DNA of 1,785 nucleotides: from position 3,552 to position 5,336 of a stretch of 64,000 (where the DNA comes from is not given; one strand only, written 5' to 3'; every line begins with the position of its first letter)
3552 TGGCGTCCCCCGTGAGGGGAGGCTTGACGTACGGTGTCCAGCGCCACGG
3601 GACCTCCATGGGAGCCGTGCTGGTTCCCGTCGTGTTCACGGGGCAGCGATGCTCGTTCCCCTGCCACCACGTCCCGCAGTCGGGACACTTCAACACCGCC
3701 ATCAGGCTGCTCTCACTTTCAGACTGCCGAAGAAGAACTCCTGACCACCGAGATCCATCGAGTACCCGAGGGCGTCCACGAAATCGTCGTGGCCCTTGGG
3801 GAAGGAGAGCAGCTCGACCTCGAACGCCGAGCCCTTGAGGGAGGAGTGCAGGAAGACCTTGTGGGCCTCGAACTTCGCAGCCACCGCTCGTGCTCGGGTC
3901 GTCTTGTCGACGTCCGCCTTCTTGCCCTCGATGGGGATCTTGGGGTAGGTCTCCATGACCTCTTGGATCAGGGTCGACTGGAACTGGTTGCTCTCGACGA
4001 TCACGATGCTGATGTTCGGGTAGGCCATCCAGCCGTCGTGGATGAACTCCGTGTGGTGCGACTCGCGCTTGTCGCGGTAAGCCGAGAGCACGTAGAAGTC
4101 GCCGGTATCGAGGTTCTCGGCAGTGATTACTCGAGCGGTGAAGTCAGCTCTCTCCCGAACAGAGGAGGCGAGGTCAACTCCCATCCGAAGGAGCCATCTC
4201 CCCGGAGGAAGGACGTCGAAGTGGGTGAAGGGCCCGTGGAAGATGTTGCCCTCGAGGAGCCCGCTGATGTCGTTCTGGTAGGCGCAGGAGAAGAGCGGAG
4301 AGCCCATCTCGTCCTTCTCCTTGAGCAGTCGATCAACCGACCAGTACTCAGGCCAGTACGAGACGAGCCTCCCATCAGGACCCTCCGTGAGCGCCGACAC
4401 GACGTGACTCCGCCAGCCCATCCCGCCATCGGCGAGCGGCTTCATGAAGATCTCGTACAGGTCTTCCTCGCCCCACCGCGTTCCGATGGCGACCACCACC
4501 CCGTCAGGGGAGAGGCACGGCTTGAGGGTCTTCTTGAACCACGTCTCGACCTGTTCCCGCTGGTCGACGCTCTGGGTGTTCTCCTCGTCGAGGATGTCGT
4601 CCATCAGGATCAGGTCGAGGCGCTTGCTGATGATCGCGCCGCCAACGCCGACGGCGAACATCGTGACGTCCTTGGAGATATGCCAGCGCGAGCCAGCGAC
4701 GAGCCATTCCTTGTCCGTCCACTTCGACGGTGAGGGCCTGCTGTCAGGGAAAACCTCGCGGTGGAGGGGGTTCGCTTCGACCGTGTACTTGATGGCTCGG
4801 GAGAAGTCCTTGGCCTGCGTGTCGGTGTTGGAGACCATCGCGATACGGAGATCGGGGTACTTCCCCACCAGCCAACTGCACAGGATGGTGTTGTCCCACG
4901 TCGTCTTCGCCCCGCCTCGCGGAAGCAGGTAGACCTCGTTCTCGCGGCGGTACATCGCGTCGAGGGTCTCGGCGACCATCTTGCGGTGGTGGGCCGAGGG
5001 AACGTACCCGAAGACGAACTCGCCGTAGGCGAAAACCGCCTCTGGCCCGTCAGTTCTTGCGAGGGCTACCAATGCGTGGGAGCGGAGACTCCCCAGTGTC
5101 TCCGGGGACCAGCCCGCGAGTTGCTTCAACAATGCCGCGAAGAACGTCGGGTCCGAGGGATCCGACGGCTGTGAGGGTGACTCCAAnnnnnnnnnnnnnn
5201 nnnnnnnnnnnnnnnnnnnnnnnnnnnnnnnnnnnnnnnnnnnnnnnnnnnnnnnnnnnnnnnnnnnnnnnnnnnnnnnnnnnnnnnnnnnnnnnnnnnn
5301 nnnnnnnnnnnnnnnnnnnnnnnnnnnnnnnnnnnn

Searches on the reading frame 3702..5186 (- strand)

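Call 29: search_protein_families(library=phrogs, proteins=[window:3702-5186:-], max_evalue=0.001)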
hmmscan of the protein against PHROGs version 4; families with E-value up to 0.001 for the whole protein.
window:3702-5186:- (494 aa): 7 families
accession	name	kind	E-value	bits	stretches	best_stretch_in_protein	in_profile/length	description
phrog_38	-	head and packaging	5.3e-83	281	1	46-473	272-696/760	terminase large subunit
phrog_4758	-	head and packaging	3.8e-24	86.4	1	64-249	38-219/243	terminase large subunit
phrog_5573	-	head and packaging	1.2e-19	71.8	1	258-473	12-227/250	terminase large subunit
phrog_2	-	head and packaging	5.7e-07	29.7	1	63-477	266-589/807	terminase large subunit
phrog_17672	-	head and packaging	3.9e-06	27.1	1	67-219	50-201/395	terminase large subunit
phrog_30251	-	head and packaging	7.5e-05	22.1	1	74-381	46-350/799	terminase large subunit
phrog_20726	-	unknown function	0.00063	20.4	0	336-474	6-167/199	-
